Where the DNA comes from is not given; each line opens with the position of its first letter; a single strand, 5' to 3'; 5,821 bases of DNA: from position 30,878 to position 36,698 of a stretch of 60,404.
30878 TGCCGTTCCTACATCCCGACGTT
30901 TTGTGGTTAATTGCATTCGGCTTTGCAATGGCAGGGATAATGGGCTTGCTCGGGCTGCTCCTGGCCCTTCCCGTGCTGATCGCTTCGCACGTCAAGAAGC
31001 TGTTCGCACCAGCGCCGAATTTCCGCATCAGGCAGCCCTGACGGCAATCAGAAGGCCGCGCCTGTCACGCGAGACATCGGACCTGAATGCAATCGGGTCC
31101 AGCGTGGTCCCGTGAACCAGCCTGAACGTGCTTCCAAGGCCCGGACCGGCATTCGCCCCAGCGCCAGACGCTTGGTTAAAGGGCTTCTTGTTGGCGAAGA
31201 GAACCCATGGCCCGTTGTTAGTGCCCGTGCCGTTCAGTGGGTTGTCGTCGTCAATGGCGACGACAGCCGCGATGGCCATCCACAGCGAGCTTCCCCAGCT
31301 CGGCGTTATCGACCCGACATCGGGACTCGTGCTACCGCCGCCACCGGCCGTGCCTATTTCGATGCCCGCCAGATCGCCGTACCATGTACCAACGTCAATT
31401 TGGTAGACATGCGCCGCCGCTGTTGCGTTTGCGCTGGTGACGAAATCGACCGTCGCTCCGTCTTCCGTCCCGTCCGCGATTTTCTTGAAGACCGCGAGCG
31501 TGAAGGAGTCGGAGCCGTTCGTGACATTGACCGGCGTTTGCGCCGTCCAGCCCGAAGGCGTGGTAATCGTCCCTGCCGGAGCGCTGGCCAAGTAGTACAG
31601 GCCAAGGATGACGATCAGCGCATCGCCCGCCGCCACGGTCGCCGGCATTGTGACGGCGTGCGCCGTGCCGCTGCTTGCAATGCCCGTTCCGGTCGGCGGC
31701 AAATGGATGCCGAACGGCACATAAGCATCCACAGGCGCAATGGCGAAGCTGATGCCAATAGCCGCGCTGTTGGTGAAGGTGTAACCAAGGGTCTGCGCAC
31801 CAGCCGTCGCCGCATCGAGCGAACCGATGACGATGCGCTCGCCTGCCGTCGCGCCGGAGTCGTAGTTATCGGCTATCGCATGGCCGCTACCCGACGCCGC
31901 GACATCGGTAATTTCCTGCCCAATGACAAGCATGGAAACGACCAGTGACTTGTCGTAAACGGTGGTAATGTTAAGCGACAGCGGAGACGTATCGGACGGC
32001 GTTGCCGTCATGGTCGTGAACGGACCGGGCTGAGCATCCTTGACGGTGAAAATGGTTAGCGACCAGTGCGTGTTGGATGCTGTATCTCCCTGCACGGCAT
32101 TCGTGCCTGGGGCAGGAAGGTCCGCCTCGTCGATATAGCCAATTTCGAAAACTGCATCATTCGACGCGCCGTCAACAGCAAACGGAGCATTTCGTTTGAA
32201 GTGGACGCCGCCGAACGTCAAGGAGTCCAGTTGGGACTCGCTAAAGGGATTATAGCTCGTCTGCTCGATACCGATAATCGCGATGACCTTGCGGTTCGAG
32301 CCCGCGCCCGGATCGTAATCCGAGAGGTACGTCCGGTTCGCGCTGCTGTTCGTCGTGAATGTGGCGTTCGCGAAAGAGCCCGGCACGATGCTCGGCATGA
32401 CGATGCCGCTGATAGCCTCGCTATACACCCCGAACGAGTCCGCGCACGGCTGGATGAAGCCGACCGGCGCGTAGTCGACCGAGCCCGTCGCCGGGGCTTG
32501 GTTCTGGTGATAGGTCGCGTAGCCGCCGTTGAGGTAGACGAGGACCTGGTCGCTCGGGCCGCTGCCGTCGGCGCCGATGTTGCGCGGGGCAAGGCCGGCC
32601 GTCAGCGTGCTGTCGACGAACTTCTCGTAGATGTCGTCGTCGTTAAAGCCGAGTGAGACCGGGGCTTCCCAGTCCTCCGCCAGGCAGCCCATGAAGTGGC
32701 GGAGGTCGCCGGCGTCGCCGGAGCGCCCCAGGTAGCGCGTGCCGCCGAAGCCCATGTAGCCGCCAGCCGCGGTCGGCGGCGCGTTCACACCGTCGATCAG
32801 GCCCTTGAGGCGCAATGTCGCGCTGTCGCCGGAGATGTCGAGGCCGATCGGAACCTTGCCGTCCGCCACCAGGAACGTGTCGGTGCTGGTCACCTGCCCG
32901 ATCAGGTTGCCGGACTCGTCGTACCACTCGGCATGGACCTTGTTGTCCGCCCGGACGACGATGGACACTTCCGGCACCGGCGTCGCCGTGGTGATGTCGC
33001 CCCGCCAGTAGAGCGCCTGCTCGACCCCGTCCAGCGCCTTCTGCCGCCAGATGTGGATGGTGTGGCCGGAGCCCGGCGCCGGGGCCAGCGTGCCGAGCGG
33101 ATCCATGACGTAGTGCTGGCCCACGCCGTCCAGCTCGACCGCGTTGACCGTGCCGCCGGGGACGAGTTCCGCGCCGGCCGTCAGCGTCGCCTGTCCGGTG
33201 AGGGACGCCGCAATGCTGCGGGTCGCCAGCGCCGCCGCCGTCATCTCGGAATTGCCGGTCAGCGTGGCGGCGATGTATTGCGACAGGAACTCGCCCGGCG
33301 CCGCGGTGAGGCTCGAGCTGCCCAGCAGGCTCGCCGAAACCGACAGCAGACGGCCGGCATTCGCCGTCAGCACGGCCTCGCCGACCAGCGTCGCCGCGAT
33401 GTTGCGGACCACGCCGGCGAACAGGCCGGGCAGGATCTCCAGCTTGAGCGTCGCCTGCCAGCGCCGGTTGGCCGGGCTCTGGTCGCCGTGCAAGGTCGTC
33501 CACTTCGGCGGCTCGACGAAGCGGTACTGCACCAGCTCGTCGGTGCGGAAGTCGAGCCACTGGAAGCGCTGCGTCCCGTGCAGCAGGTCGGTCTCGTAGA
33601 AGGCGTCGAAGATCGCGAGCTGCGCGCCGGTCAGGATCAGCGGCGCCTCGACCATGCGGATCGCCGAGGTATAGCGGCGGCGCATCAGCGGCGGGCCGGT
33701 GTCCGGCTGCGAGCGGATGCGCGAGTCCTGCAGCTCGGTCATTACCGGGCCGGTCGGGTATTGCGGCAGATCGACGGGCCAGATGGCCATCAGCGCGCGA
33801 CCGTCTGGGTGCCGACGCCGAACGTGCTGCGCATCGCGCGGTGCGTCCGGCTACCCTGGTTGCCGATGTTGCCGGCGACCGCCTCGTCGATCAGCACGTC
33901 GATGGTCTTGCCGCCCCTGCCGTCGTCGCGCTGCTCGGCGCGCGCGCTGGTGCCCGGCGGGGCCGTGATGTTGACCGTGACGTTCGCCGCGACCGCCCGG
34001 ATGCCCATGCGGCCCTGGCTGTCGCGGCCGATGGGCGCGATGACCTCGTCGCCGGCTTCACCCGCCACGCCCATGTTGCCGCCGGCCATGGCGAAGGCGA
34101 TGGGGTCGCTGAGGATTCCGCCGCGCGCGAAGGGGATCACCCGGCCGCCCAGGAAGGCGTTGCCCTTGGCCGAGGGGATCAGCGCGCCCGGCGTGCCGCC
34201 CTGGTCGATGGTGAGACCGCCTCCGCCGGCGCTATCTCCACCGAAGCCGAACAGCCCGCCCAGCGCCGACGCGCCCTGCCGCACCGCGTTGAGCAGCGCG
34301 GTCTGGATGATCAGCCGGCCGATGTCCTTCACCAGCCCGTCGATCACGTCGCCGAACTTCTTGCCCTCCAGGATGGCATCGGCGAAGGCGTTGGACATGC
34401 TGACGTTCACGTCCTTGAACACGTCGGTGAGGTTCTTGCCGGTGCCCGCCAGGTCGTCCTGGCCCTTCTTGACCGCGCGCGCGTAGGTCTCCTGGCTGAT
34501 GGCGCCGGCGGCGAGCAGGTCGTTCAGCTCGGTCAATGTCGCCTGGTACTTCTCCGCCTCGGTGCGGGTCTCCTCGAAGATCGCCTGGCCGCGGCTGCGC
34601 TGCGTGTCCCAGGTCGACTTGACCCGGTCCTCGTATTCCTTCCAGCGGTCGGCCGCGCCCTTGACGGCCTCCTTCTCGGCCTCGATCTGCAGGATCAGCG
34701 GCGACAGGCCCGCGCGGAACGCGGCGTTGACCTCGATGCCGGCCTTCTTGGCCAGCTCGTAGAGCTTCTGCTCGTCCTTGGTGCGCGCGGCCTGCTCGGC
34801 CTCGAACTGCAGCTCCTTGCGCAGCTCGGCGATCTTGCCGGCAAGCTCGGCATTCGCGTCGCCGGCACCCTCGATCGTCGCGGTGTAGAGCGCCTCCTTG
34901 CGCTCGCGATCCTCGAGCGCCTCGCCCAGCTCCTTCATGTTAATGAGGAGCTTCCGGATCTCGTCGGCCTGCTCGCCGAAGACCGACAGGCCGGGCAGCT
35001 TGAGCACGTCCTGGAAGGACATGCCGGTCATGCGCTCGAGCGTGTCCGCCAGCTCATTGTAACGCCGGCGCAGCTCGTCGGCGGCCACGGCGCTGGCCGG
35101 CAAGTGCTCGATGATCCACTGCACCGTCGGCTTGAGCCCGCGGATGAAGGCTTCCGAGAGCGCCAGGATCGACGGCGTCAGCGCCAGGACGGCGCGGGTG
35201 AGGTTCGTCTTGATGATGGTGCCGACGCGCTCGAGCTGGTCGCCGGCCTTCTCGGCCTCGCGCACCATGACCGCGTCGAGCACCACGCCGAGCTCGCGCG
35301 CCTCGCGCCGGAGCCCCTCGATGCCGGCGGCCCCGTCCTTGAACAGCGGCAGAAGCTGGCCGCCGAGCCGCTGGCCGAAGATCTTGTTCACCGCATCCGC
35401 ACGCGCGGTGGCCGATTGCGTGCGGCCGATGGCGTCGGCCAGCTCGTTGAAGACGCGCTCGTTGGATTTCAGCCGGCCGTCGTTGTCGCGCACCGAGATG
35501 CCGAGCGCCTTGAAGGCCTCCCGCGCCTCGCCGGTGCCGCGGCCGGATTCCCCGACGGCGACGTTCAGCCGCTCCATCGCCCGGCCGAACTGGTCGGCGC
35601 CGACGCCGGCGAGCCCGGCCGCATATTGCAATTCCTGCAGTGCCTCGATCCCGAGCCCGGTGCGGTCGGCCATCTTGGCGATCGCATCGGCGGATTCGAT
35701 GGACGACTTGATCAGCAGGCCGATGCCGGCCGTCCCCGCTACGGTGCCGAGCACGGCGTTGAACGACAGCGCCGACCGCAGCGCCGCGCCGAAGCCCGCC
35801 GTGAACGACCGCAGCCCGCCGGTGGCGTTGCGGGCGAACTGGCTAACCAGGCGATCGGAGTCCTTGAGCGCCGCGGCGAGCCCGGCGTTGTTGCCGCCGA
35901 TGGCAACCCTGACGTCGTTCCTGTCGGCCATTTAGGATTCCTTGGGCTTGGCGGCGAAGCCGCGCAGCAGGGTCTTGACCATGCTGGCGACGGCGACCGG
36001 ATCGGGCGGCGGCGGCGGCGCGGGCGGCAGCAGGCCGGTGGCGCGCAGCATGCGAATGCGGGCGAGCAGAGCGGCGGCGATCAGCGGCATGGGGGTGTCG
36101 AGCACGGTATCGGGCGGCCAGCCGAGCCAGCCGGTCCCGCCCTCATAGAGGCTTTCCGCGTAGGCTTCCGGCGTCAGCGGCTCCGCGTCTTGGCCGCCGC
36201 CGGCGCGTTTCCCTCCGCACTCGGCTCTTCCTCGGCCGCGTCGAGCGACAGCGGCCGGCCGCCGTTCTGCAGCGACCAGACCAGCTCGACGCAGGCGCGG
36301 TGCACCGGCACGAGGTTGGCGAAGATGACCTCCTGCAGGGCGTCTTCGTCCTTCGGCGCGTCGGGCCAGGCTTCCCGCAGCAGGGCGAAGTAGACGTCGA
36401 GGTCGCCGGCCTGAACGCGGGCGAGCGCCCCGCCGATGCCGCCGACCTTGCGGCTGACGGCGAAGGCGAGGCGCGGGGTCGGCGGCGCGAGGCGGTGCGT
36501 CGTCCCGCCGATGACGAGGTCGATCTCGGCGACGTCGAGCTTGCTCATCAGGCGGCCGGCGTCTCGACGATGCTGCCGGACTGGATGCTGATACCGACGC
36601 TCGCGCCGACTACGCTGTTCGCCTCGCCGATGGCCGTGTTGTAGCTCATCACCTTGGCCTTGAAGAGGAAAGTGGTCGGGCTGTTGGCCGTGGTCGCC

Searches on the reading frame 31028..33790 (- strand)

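Call 11: search_protein_families(library=pfam, proteins=[window:31028-33790:-], max_evalue=0.01)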
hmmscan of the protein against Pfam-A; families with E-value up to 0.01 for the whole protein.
window:31028-33790:- (920 aa): 0 families

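Call 39: search_protein_families(library=phrogs, proteins=[window:31028-33790:-], max_evalue=0.01)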
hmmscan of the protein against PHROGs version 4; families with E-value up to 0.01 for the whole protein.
window:31028-33790:- (920 aa): 1 family
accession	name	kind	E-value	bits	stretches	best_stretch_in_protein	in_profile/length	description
phrog_384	-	head and packaging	1.4e-14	55.3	1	2-120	130-248/393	virion structural protein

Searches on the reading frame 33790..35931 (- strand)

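Call 11: search_protein_families(library=pfam, proteins=[window:33790-35931:-], max_evalue=0.01)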
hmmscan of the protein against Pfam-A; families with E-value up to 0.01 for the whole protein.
window:33790-35931:- (713 aa): 3 families
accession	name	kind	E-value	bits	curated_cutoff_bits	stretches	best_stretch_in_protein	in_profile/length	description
PF10145.14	PhageMin_Tail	-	5.1e-07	30.2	33.2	1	80-186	99-201/201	Phage-related minor tail protein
PF20155.4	TMP_3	-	4.8e-05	23.6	41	0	79-147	29-101/192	Tape measure protein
PF09851.14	SHOCT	-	0.0008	19.5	27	1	466-489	3-26/28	Short C-terminal domain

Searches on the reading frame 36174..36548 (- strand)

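Call 11: search_protein_families(library=pfam, proteins=[window:36174-36548:-], max_evalue=0.01)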
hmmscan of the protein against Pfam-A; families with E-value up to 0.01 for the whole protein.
window:36174-36548:- (124 aa): 0 families

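Call 39: search_protein_families(library=phrogs, proteins=[window:36174-36548:-], max_evalue=0.01)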
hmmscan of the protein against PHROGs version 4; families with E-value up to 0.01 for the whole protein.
window:36174-36548:- (124 aa): 1 family
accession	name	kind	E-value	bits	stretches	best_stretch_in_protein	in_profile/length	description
phrog_6454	-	unknown function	1.5e-05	26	1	1-105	1-105/114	-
